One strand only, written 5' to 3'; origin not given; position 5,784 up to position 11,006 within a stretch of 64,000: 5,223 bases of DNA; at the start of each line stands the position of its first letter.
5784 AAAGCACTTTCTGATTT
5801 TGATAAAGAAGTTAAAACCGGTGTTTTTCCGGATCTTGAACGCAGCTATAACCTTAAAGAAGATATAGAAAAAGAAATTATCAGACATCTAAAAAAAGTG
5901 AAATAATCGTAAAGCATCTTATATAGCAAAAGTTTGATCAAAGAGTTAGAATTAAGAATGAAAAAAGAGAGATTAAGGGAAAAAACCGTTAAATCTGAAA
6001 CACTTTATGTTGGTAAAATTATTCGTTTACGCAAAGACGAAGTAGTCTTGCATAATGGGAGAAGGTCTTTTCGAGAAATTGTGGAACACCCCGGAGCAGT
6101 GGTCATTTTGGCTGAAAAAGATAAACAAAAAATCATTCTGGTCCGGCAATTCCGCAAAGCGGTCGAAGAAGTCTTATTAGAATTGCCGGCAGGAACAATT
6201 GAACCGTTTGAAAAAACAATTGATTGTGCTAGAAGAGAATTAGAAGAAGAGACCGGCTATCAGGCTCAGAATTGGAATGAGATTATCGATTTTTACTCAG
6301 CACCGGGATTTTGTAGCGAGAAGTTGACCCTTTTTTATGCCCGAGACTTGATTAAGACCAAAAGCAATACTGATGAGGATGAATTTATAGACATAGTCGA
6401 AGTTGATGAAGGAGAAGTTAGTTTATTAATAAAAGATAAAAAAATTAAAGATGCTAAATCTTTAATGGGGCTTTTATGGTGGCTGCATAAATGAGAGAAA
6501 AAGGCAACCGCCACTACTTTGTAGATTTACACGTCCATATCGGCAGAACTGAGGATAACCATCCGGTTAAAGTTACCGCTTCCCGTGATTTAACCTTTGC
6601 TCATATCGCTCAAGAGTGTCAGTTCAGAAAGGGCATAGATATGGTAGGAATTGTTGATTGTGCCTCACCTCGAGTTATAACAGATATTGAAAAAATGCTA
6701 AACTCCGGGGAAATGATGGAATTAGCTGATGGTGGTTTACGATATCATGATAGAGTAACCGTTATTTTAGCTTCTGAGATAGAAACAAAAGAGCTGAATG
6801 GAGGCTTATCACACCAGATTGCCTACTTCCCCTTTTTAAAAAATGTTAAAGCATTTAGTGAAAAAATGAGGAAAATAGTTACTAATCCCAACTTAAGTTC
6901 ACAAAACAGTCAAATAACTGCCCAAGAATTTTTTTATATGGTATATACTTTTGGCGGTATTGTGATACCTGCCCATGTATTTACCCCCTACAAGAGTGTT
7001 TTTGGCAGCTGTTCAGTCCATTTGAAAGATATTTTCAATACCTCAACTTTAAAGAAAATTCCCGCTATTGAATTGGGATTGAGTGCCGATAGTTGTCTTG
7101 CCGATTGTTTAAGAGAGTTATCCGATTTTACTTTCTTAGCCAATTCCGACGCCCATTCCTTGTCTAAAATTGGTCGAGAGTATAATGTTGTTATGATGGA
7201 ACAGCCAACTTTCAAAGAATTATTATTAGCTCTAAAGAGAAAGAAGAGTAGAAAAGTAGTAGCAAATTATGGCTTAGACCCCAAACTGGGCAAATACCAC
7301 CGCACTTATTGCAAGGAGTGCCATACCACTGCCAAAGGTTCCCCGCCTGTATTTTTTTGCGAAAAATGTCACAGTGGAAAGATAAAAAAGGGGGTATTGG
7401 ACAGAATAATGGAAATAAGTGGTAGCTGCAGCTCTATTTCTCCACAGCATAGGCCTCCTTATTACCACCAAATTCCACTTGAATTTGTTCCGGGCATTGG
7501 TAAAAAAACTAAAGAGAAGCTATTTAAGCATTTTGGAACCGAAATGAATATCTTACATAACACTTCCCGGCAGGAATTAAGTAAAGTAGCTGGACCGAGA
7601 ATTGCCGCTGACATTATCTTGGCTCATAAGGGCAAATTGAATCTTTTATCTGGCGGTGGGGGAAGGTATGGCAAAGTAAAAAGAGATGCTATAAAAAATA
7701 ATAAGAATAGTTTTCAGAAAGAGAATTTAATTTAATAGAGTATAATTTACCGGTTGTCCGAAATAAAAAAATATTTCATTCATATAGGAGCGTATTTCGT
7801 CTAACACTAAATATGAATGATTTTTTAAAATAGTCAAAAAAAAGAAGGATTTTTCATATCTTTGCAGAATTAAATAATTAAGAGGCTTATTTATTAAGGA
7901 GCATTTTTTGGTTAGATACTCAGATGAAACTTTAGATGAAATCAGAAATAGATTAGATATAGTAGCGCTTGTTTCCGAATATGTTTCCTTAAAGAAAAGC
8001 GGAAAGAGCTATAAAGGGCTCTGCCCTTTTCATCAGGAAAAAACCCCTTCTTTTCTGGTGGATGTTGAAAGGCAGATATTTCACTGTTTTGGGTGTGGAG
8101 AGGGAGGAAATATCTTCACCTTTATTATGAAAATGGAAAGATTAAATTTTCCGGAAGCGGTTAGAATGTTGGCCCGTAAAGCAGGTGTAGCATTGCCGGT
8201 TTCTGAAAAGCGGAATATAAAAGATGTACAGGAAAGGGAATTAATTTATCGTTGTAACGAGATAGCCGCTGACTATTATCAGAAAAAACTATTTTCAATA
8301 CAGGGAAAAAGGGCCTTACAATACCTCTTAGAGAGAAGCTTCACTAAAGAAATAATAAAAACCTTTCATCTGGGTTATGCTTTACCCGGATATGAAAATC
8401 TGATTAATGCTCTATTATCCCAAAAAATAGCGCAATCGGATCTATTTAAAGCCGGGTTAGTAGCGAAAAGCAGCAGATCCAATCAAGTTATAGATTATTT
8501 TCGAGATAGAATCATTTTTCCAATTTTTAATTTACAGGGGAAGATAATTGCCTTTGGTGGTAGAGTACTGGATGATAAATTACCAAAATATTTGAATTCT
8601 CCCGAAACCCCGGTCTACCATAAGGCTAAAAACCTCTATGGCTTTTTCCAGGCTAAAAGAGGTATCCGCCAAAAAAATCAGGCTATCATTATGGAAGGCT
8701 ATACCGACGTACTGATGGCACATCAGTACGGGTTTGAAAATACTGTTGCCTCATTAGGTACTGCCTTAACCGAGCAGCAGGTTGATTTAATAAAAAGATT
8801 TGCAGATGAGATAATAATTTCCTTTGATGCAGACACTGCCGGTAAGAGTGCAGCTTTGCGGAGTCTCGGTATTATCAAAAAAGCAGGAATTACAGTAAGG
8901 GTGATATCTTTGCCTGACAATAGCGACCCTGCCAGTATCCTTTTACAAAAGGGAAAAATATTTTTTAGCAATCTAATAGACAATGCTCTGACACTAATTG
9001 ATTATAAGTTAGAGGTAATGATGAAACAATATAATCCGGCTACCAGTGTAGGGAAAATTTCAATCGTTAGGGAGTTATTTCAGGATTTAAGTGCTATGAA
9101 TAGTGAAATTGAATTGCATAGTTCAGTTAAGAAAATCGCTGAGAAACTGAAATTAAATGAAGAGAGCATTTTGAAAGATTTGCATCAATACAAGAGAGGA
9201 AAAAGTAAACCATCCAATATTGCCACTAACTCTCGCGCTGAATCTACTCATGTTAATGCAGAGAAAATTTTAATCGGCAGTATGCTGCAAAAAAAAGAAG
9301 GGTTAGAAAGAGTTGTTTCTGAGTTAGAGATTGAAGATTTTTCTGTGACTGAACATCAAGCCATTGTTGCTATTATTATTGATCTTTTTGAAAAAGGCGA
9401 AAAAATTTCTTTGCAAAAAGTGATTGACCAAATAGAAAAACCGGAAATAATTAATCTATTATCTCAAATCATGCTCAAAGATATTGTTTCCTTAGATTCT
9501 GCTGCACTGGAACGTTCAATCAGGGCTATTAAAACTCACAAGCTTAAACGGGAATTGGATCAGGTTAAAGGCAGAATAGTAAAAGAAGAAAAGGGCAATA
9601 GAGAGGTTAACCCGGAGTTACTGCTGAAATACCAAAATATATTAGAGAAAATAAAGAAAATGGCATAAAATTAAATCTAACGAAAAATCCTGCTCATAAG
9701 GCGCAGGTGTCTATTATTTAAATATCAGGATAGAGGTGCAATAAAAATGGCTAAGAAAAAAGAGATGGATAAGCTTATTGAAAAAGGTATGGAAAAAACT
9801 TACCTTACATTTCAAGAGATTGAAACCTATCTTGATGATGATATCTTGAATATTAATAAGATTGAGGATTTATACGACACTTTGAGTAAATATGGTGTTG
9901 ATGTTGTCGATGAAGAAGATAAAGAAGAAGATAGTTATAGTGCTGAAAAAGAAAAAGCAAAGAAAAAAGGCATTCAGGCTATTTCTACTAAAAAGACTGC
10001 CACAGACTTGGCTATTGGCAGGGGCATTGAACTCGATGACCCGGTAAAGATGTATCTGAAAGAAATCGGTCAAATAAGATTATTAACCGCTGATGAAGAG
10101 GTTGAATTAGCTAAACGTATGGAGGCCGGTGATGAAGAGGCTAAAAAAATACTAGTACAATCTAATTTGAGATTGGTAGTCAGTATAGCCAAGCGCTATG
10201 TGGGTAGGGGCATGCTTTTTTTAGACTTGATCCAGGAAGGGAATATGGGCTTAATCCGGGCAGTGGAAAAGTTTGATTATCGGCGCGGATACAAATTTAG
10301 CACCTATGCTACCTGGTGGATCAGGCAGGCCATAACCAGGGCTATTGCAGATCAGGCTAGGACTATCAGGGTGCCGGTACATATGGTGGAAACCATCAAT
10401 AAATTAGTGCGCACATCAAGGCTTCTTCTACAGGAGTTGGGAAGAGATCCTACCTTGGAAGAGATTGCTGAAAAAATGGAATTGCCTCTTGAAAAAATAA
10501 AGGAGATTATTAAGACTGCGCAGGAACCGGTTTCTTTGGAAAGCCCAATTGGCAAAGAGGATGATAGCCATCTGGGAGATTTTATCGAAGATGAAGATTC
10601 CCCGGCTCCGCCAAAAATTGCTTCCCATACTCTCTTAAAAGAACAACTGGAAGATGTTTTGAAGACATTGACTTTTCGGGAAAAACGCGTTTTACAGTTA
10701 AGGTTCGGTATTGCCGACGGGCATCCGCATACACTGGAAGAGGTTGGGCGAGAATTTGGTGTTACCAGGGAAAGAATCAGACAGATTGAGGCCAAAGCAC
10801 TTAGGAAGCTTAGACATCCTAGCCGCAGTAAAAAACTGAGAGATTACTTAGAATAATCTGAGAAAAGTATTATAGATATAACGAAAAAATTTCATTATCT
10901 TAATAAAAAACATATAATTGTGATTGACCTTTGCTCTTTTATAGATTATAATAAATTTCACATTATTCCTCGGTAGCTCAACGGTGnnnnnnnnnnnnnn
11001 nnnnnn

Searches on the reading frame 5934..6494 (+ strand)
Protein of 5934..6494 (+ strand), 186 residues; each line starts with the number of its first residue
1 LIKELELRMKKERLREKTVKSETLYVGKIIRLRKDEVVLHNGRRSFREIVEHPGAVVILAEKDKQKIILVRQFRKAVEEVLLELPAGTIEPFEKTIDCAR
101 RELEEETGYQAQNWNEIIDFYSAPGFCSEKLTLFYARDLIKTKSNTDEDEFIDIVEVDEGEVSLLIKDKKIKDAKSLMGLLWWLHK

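Call 62: search_protein_families(library=pfam, proteins=[window:5934-6494:+], max_evalue=0.00001)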
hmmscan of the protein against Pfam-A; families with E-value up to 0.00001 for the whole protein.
window:5934-6494:+ (186 aa): 1 family
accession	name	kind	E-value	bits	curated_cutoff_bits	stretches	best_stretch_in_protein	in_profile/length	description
PF00293.34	NUDIX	-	8.3e-17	61.9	21.1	1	52-165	3-119/134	NUDIX domain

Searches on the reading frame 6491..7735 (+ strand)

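Call 62: search_protein_families(library=pfam, proteins=[window:6491-7735:+], max_evalue=0.00001)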
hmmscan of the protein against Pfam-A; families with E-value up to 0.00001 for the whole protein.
window:6491-7735:+ (414 aa): 1 family
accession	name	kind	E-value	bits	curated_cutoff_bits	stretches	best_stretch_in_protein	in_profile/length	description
PF13263.12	PHP_C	-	1.5e-06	28.1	21.3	1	212-252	15-55/56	PHP-associated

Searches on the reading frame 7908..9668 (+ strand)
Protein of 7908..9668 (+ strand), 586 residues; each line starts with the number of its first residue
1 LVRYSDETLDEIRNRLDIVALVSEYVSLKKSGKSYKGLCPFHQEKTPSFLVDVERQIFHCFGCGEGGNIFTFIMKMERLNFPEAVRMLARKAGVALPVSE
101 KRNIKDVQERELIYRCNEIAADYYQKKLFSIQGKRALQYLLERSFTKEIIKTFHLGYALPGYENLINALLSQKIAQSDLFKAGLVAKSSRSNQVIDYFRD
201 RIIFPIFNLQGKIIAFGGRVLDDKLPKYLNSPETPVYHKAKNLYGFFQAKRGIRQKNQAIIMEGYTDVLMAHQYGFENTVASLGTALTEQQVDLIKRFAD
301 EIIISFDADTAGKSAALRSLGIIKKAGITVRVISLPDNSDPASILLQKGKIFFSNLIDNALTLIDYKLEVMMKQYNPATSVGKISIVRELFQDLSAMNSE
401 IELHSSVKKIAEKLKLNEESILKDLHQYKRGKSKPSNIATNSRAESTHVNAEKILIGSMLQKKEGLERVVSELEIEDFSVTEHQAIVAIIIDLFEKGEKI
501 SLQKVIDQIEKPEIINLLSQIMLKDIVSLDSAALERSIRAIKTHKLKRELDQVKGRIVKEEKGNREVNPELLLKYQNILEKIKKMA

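Call 62: search_protein_families(library=pfam, proteins=[window:7908-9668:+], max_evalue=0.00001)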
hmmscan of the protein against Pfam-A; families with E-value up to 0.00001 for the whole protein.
window:7908-9668:+ (586 aa): 8 families
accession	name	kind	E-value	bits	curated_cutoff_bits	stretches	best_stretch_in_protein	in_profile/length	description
PF08275.17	DNAG_N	-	4.3e-41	140.4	26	1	123-250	1-128/128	DNA primase catalytic core, N-terminal domain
PF01807.25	Zn_ribbon_DnaG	-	3.1e-38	130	24.9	1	5-99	2-96/98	CHC2 zinc finger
PF13155.12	Toprim_2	-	4.1e-21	75.6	22.1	1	260-343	1-86/88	Toprim-like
PF13662.12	Toprim_4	-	4e-19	69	25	1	258-333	2-84/85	Toprim domain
PF01751.28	Toprim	-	8.2e-14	52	23.1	1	259-334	2-95/96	Toprim domain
PF00772.26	DnaB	-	2.2e-11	44.1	23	1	448-515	5-72/103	DnaB-like helicase N terminal domain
PF10410.14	DnaB_bind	-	2.5e-07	31.3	20.6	1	364-419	1-56/56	DnaB-helicase binding domain of primase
PF13362.12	Toprim_3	-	2.8e-07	31.3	27.2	1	259-350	2-94/95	Toprim domain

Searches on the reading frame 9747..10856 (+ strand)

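Call 62: search_protein_families(library=pfam, proteins=[window:9747-10856:+], max_evalue=0.00001)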
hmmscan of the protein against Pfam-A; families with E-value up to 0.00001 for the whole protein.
window:9747-10856:+ (369 aa): 5 families
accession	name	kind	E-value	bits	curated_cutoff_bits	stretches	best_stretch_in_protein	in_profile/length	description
PF04539.22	Sigma70_r3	-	2.1e-26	92.2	25.3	1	215-288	1-74/78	Sigma-70 region 3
PF04542.20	Sigma70_r2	-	4.7e-25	87.6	24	1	136-206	1-71/71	Sigma-70 region 2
PF04545.22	Sigma70_r4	-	4.2e-24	84.3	24.1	1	304-357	1-50/50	Sigma-70, region 4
PF00140.25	Sigma70_r1_2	-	6.5e-19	68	22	1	98-131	1-34/34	Sigma-70 factor, region 1.2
PF03979.19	Sigma70_r1_1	-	2.1e-14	53.7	22.5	1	3-72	3-72/81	Sigma-70 factor, region 1.1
